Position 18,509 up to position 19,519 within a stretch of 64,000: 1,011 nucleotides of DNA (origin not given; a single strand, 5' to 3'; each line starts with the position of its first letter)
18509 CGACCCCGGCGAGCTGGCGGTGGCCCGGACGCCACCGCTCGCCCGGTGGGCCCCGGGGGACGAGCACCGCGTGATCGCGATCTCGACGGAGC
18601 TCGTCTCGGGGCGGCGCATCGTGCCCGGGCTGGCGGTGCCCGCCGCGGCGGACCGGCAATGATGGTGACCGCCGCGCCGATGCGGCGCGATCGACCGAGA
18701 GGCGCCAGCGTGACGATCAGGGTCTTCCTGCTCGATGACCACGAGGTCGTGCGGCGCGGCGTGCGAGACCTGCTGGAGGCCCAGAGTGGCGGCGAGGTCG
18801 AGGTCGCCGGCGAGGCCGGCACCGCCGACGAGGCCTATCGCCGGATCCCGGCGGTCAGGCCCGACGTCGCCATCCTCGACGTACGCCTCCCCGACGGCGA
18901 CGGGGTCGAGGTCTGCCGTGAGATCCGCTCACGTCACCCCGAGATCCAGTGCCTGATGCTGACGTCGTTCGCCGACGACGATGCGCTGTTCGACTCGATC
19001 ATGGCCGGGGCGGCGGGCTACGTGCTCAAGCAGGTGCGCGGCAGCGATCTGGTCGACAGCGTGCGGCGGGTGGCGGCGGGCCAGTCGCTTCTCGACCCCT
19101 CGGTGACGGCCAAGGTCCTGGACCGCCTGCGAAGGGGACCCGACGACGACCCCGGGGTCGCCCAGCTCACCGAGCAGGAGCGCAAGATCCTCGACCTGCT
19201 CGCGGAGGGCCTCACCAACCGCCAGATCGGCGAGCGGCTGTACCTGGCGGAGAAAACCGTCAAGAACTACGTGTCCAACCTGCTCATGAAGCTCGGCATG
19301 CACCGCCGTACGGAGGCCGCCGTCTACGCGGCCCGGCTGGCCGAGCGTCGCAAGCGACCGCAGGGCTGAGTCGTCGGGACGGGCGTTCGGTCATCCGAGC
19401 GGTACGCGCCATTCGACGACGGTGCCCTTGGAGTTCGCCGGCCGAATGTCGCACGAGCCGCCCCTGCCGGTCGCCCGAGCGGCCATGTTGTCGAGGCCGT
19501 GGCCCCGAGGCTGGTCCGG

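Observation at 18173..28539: DevR/DevS-centred dormancy-type island with six copies of a DosR-box-like dyad restricted to its promoter gaps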

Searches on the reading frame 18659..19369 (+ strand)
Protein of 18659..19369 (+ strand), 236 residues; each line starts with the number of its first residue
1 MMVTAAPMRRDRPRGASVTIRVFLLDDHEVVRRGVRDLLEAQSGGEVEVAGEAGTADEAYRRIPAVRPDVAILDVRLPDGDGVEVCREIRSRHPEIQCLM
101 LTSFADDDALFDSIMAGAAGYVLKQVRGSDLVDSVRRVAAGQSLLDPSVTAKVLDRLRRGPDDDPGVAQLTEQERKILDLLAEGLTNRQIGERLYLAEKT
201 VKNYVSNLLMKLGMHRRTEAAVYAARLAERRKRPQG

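Call 8: search_protein_families(library=pfam, proteins=[window:18659-19369:+])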
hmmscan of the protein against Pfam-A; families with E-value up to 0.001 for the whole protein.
window:18659-19369:+ (236 aa): 4 families
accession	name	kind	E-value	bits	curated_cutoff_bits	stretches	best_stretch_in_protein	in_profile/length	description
PF00072.30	Response_reg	-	1.4e-23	83.6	30.2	1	22-135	1-110/111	Response regulator receiver domain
PF00196.25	GerE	-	3.2e-19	68.7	23.5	1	169-224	2-57/57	Bacterial regulatory proteins, luxR family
PF08281.18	Sigma70_r4_2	-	3e-06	27.2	25.7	1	168-212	9-54/54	Sigma-70, region 4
PF13412.12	HTH_24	-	5.2e-05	23.2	21.9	1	171-208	2-41/48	Winged helix-turn-helix DNA-binding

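Call 9: find_related_loci(query=window:18659-19366:+, collection=genome_contigs, flank=10000)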
Query window:18659-19366:+ (236 aa) in genome_contigs; peptide patterns used: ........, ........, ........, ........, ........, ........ (x = any residue, [..] = any of these).
600 stretches matched a pattern (row limit reached: there are more); 520 encode a relative of the query (tblastn E <= 1e-3); the best 80 are kept; 80 distinct loci.
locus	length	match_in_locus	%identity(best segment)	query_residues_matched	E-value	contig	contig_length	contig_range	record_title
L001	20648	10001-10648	75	14-233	5e-105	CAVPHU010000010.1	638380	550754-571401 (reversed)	MAG: uncultured Acidimicrobiaceae bacterium isolate MFD09964.bin.1.301 genome assembly, contig: contig_521, whole genome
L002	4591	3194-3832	74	18-232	4e-105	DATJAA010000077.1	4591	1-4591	MAG TPA_asm: Acidimicrobiia bacterium isolate SMAG_U15315 k141_4899544, whole genome shotgun sequence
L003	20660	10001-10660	72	13-236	1e-101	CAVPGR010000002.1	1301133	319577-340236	MAG: uncultured Actinomycetes bacterium isolate MFD09964.bin.2.62 genome assembly, contig: contig_16918, whole genome sh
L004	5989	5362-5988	74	18-228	5e-101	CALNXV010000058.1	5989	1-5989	MAG: uncultured Microthrixaceae bacterium isolate LOGT_bin.0073 genome assembly, contig: contig_136945, whole genome sho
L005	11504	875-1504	71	20-231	3e-99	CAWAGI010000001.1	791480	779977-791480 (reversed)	MAG: uncultured Actinomycetes bacterium isolate MFD04944.bin.2.34 genome assembly, contig: contig_10285, whole genome sh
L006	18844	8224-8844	72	20-229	2e-99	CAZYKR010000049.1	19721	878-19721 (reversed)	MAG TPA_asm: uncultured Iamiaceae bacterium isolate SRP292972_co1_123 genome assembly, contig: NODE_1247_length_19721_co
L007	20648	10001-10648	70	17-234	6e-99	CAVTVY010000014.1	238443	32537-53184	MAG: uncultured Actinomycetota bacterium isolate MFD04651.bin.2.2 genome assembly, contig: contig_7463, whole genome sho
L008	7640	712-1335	75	20-229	1e-98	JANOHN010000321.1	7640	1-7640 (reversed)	MAG: Acidimicrobiia bacterium isolate SOY_63_metabat_465 SOY_63_k141_3394944, whole genome shotgun sequence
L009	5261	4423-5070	73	9-218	5e-97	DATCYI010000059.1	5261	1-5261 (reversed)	MAG TPA_asm: Acidimicrobiales bacterium isolate SMAG_U7461 k141_106262, whole genome shotgun sequence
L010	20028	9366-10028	68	11-233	4e-97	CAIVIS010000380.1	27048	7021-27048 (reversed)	MAG: uncultured Acidimicrobiaceae bacterium isolate KR3_bin-1063 genome assembly, contig: bin-1063:380/465, whole genome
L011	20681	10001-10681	67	5-233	2e-96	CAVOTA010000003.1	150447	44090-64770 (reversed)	MAG: uncultured Acidimicrobiales bacterium isolate MFD00082.bin.3.65 genome assembly, contig: contig_6506, whole genome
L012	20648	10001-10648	71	15-232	3e-96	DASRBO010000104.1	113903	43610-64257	MAG TPA_asm: Acidimicrobiales bacterium isolate SMAG_U9929 k141_173465, whole genome shotgun sequence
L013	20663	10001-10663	69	7-233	3e-96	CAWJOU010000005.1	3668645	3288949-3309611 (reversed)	MAG: uncultured Actinomycetota bacterium isolate MFD04434.bin.1.50 genome assembly, contig: contig_5323, whole genome sh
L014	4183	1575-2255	69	11-236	4e-95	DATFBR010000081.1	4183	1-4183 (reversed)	MAG TPA_asm: Jiangellaceae bacterium isolate SMAG_U8533 k141_1865485, whole genome shotgun sequence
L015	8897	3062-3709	68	16-233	1e-94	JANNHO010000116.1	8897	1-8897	MAG: Acidimicrobiaceae bacterium isolate SOY_6_C_metabat_250 SOY_6_C_k141_2241365, whole genome shotgun sequence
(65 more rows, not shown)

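Call 23: search_solved_structures(query=window:18659-19366:+, show_alignments=2, max_evalue=1e-20)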
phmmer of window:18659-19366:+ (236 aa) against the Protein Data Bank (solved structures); distinct sequences matched with E-value up to 1e-20: 11.
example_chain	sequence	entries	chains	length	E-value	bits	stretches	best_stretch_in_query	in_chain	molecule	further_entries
3c3w_A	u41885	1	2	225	1.1e-73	250.8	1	20-235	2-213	TWO COMPONENT TRANSCRIPTIONAL REGULATORY PROTEIN DEVR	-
5hev_A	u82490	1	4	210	3.5e-45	157.6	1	20-225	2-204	Response regulator protein VraR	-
7ve6_A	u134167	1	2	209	6.5e-42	146.9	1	19-225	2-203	Response regulator protein VraR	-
4gvp_A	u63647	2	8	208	1.3e-41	146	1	19-225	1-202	Response regulator protein vraR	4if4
1a04_A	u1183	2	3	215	1.2e-29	106.8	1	21-224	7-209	NITRATE/NITRITE RESPONSE REGULATOR PROTEIN NARL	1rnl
4yn8_A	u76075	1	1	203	7e-25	91.3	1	19-226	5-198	Response regulator ChrA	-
4hye_A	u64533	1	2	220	1.8e-24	89.9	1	13-224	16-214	Response regulator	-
4zmr_A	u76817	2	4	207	1.9e-24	89.8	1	13-224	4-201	Response regulator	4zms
1zlk_A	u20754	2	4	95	4.3e-22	82.1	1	162-235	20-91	Dormancy Survival Regulator | TWO COMPONENT TRANSCRIPTIONAL REGULATORY PROTEIN DEVR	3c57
1zlj_A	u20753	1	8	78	5.2e-22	81.9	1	167-235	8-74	Dormancy Survival Regulator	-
4ldz_A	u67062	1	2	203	1e-21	80.9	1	17-222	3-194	Transcriptional regulatory protein DesR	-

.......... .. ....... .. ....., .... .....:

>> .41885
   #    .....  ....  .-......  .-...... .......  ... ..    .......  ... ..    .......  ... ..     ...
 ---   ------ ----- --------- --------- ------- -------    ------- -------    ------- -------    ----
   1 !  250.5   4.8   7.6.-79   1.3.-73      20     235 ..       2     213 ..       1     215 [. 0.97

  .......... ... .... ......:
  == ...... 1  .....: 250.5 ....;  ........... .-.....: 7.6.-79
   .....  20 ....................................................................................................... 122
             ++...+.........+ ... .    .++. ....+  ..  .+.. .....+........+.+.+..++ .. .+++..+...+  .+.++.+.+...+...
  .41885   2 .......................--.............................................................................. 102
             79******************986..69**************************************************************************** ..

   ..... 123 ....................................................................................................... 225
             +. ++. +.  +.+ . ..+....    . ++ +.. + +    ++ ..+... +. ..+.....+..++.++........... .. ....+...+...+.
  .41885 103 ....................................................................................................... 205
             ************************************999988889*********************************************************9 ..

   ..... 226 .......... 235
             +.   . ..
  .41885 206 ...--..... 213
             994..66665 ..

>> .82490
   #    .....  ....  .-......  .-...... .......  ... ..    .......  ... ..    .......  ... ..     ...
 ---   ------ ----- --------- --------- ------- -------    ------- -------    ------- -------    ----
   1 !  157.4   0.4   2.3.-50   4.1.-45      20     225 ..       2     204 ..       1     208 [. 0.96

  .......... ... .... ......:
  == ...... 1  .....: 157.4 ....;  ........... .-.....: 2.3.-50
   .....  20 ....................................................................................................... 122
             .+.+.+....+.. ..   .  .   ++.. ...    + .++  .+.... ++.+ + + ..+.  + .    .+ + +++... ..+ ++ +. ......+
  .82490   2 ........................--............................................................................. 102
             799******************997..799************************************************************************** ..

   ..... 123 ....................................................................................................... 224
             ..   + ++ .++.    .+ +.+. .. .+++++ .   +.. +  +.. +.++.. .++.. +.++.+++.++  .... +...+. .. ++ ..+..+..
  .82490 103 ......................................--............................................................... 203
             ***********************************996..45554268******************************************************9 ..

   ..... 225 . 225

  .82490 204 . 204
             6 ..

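Call 33: find_encoding_contigs(protein=window:18659-19369:+, flank=10000, max_places=4)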
Protein window:18659-19369:+ (236 aa): no gene with exactly this product is on record in the collection.

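Call 37: search_protein_families(library=ncbifam, proteins=[window:18659-19369:+], max_evalue=0.00001)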
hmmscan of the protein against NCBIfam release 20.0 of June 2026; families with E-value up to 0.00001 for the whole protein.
window:18659-19369:+ (236 aa): 70 families (the best 25 are shown)
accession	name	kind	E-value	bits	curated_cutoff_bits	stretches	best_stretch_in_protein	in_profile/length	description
NF047785.1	respo_reg_MadR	equivalog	1.2e-56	191.4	300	1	20-225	1-203/209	MadR family response regulator transcription factor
NF007935.0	PRK10651.1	equivalog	2.5e-42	144.5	250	1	20-226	7-212/216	two-component system response regulator NarL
NF011896.0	PRK15369.1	equivalog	9.5e-41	139.7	242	1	19-228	3-208/211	two component system response regulator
NF052445.1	RespRegMctR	equivalog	4.9e-37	127.4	300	1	20-224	2-199/205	two-component system response regulator MctR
NF007708.0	PRK10403.1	equivalog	3.4e-32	111.6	343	1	19-222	6-206/215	nitrate/nitrite response regulator protein NarP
NF007018.1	PRK09483.1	equivalog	9e-32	110.5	280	1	20-226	2-205/217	UvrY/SirA/GacA family response regulator transcription factor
NF007685.0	PRK10360.1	equivalog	4.1e-24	85.5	258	1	20-221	2-189/196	response regulator transcription factor UhpA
NF007403.0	PRK09935.1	equivalog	1.5e-22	80.2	271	1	22-224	6-204/210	fimbria biosynthesis transcriptional regulator FimZ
NF041830.1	RR_TF_ErdR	exception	6.3e-20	71.8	390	1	22-225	4-206/213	response regulator transcription factor ErdR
NF007419.0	PRK09958.1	equivalog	1.1e-19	70.8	251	1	23-224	4-198/204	acid-sensing system DNA-binding response regulator EvgA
NF006900.1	PRK09390.1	equivalog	1.2e-18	67.4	255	1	20-214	5-187/203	response regulator FixJ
NF041367.1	CheY_Halo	equivalog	1.6e-16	60.7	200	1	22-138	1-113/114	chemotaxis protein CheY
NF008098.0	PRK10840.1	equivalog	2.1e-16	60.1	235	1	20-216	4-197/216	response regulator transcription factor RcsB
NF001965.0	PRK00742.1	subfamily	3.5e-16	59.4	293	1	19-128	3-111/357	chemotaxis-specific protein-glutamate methyltransferase CheB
NF041733.1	resp_reg_CseB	equivalog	1.3e-14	54.1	350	1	21-139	2-115/228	two-component system response regulator CseB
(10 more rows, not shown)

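Call 40: search_protein_families(library=pfam, alignment_id=A1, max_evalue=0.00001)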
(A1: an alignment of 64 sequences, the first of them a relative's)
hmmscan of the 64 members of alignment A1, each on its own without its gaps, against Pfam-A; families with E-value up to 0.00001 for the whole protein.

A. member 1, L001:7962-8792:+ (277 aa): 1 family
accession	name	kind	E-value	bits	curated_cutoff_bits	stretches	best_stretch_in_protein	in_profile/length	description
PF00582.32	Usp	-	4.6e-44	150.8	24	2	1-140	1-141/141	Universal stress protein family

B. families by the number of members that match (of 64 scanned): 49 families (the first 25 are shown)
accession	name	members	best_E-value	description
PF12900.13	Pyridox_ox_2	9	5.9e-30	Pyridoxamine 5'-phosphate oxidase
PF00582.32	Usp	6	4.6e-44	Universal stress protein family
PF00072.30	Response_reg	6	8.6e-25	Response regulator receiver domain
PF00196.25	GerE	6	1.7e-19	Bacterial regulatory proteins, luxR family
PF08281.18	Sigma70_r4_2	5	6.1e-08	Sigma-70, region 4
PF00881.29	Nitroreductase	4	3.3e-12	Nitroreductase family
PF11898.13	DUF3418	2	1.7e-96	Domain of unknown function (DUF3418)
PF00005.33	ABC_tran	2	2.7e-34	ABC transporter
PF00107.32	ADH_zinc_N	2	5.6e-30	Zinc-binding dehydrogenase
PF01740.26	STAS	2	1e-11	STAS domain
PF13304.12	AAA_21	2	4.7e-10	AAA domain, putative AbiEii toxin, Type IV TA system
PF13602.12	ADH_zinc_N_2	2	5.3e-10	Zinc-binding dehydrogenase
PF01654.22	Cyt_bd_oxida_I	1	1.3e-159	Cytochrome bd terminal oxidase subunit I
PF00171.27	Aldedh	1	4.3e-152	Aldehyde dehydrogenase family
PF02867.20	Ribonuc_red_lgC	1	2.4e-149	Ribonucleotide reductase, barrel domain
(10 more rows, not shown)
